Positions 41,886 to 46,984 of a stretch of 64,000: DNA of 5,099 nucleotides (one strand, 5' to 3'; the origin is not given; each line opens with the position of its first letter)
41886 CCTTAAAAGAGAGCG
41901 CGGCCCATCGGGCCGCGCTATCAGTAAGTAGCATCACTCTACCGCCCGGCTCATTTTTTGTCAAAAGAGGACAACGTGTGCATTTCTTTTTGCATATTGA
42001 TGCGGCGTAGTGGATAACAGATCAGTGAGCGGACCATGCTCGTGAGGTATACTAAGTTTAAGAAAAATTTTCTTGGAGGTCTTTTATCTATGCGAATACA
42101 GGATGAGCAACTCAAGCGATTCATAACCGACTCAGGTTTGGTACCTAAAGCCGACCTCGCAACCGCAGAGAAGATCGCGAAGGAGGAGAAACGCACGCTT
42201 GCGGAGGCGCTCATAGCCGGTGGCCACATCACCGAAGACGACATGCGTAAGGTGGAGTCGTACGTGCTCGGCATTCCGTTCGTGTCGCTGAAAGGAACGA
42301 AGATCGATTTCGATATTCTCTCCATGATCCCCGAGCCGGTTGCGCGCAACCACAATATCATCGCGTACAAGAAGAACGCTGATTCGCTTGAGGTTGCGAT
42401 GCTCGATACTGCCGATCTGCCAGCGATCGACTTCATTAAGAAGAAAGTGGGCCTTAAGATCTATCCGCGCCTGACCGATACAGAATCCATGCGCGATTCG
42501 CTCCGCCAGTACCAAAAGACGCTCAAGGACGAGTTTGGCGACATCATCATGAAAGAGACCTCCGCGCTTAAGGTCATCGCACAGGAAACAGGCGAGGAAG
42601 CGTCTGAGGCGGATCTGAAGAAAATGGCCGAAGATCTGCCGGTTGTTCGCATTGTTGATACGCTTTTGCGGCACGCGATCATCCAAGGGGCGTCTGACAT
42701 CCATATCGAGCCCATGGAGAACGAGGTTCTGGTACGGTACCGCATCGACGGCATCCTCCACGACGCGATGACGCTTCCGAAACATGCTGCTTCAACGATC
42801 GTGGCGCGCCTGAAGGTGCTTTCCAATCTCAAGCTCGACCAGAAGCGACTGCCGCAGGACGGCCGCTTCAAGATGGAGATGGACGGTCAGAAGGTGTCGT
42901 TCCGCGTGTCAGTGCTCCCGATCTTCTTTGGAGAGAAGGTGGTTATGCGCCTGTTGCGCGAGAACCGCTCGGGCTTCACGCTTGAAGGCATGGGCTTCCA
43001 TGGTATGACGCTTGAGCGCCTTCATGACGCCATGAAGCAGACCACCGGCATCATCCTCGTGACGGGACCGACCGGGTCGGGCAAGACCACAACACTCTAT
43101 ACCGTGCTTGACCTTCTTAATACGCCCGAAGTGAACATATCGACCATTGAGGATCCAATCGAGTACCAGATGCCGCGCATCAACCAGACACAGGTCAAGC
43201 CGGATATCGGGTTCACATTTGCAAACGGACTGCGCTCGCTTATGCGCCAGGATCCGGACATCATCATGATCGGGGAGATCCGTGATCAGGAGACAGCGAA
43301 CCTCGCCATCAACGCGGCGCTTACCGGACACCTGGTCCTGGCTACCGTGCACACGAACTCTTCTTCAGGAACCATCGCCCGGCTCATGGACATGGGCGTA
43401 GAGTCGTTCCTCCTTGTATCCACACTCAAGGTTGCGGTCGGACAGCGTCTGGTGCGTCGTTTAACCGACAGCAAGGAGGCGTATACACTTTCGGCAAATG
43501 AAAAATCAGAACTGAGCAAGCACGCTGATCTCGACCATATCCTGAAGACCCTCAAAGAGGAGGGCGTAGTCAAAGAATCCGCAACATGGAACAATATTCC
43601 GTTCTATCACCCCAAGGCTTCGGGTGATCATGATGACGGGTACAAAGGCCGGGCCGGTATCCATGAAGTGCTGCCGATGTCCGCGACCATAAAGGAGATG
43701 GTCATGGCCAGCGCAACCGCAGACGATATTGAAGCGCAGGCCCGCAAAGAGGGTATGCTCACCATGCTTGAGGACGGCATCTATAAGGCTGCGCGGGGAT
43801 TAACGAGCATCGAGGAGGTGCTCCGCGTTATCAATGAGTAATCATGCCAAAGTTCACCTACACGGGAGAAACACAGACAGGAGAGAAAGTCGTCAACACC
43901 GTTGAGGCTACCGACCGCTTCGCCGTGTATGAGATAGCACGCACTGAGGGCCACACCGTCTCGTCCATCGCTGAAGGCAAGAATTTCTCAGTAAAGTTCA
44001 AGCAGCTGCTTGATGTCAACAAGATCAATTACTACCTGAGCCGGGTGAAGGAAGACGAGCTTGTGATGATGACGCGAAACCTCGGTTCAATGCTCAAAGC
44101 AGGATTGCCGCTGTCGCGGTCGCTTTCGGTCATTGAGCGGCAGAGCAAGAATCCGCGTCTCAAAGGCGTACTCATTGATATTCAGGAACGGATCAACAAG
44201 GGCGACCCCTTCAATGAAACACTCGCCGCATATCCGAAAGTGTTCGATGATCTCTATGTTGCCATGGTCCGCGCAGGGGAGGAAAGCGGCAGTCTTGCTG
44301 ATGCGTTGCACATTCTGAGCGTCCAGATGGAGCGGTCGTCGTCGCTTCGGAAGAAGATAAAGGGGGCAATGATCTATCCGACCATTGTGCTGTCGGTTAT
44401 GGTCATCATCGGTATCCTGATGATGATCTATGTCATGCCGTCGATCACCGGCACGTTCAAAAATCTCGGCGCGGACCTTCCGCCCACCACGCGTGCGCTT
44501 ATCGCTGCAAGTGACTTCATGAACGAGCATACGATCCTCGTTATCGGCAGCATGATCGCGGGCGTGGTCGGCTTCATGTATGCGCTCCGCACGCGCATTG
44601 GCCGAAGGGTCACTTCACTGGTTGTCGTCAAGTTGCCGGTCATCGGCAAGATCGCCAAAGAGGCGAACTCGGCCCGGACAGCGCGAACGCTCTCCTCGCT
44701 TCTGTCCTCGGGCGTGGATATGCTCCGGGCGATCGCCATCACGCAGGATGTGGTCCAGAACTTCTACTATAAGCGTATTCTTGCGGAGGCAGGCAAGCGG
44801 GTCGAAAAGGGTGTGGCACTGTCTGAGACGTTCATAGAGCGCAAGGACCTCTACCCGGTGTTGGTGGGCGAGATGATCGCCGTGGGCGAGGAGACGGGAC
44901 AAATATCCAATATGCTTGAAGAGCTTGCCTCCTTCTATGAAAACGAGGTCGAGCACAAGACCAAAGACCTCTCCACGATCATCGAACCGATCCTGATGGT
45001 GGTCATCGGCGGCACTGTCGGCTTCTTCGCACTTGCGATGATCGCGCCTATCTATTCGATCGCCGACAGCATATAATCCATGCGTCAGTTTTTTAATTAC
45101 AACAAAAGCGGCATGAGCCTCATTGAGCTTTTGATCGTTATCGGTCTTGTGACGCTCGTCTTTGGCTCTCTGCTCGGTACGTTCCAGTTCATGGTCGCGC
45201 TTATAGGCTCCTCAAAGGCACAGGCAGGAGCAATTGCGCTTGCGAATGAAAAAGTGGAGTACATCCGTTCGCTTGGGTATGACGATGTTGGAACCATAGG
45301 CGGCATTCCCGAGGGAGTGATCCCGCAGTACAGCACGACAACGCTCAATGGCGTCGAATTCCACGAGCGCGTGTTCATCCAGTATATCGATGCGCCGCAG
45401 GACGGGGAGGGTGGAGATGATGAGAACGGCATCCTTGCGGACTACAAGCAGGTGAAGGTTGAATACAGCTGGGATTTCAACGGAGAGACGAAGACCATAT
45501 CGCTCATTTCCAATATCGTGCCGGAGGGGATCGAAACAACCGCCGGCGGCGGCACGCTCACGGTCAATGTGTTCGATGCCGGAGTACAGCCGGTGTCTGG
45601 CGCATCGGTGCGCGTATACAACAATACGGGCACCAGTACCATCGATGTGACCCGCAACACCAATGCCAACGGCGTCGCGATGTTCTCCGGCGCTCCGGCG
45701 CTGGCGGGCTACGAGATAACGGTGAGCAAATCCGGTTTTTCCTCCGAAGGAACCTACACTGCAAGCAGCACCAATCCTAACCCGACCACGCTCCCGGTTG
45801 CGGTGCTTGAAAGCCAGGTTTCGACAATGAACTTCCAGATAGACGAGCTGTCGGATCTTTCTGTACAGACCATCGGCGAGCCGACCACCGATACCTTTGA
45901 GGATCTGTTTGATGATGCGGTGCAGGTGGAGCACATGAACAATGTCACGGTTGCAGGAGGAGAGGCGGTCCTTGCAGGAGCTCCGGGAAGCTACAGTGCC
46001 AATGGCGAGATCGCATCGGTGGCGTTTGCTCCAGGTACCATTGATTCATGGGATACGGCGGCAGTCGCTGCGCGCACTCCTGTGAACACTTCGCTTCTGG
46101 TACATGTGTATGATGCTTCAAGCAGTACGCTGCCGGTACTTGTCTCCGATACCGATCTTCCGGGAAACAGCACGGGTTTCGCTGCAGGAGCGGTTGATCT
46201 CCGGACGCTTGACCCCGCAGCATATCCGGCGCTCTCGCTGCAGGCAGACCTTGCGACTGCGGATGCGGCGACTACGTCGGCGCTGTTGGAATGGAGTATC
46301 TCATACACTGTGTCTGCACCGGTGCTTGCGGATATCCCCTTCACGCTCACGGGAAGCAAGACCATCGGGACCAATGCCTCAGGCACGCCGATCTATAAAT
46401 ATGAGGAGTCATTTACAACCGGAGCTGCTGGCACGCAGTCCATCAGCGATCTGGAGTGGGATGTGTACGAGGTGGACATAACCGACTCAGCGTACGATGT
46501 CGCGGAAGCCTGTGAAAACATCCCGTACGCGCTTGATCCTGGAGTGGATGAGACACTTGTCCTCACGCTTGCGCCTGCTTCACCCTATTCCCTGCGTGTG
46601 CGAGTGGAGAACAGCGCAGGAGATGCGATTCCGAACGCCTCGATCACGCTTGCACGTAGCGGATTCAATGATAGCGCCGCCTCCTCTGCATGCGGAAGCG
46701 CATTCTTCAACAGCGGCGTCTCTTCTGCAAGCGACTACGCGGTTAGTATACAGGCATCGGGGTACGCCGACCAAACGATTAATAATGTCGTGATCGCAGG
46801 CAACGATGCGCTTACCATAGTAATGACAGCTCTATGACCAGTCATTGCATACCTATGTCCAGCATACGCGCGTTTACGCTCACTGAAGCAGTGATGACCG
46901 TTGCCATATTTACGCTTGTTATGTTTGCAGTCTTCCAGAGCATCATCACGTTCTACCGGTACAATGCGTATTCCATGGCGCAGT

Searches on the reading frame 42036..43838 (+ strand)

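Call 55: search_protein_families(library=pfam, proteins=[window:42036-43838:+], max_evalue=0.001)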
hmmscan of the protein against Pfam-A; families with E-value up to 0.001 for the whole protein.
window:42036-43838:+ (601 aa): 7 families
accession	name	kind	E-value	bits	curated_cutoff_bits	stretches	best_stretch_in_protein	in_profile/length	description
PF00437.27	T2SSE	-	4.5e-122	407.7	24.9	1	198-597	3-370/370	Type II/IV secretion system protein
PF05157.20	MshEN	-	1.9e-11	44.2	23.1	1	78-163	1-87/90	MshEN domain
PF13401.12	AAA_22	-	4.7e-05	24.1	27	1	335-364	3-32/130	AAA domain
PF13191.12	AAA_16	-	0.00015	22.8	32.6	1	327-365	10-52/167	AAA ATPase domain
PF03266.21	NTPase_1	-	0.00017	21.9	23.9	0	340-368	2-30/168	NTPase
PF25199.1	nSTAND_NTPase5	-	0.00033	21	34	1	327-376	30-81/145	Novel STAND NTPase 5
PF13173.12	AAA_14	-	0.00057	20.3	27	0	338-447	3-103/129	AAA domain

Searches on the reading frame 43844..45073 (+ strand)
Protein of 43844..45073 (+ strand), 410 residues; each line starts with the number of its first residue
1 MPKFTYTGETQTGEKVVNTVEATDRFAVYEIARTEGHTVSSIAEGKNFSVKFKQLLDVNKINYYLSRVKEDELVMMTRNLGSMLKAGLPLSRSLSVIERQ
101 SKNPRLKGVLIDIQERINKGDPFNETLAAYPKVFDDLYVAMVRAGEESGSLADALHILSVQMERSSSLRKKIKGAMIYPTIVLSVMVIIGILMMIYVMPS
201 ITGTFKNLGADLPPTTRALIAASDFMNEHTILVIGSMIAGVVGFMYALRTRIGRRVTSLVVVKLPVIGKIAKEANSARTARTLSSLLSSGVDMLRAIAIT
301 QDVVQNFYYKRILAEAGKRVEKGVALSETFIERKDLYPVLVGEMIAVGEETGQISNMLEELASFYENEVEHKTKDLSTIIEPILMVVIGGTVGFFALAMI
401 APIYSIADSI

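Call 55: search_protein_families(library=pfam, proteins=[window:43844-45073:+], max_evalue=0.001)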
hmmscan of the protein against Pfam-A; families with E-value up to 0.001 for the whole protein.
window:43844-45073:+ (410 aa): 1 family
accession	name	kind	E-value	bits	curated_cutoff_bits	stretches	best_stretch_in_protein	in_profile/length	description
PF00482.28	T2SSF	-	1.4e-59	199.9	25.2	2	77-199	2-125/125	Type II secretion system (T2SS), protein F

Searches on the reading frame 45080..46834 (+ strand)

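Call 55: search_protein_families(library=pfam, proteins=[window:45080-46834:+], max_evalue=0.001)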
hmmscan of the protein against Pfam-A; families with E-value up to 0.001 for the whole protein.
window:45080-46834:+ (585 aa): 6 families
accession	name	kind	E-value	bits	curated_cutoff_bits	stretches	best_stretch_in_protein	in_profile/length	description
PF13620.12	CarboxypepD_reg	-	6.4e-16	58.9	32.3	2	504-581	1-78/82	Carboxypeptidase regulatory-like domain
PF17789.7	MG4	-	2.6e-05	24.8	24.7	0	499-560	12-74/95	Macroglobulin domain MG4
PF02369.22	Big_1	-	0.00012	22.5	34.9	0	159-209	20-71/93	Bacterial Ig-like domain (group 1)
PF07550.17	Shr-like_HID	-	0.00064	20.6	22.3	0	543-570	52-80/82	Heme-binding protein Shr-like, Hb-interacting domain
PF07963.17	N_methyl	-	0.00071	19.5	21.2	0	8-31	3-26/27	Prokaryotic N-terminal methylation motif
PF17802.7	SpaA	-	0.00091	19.8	23.1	0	160-206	3-50/91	Prealbumin-like fold domain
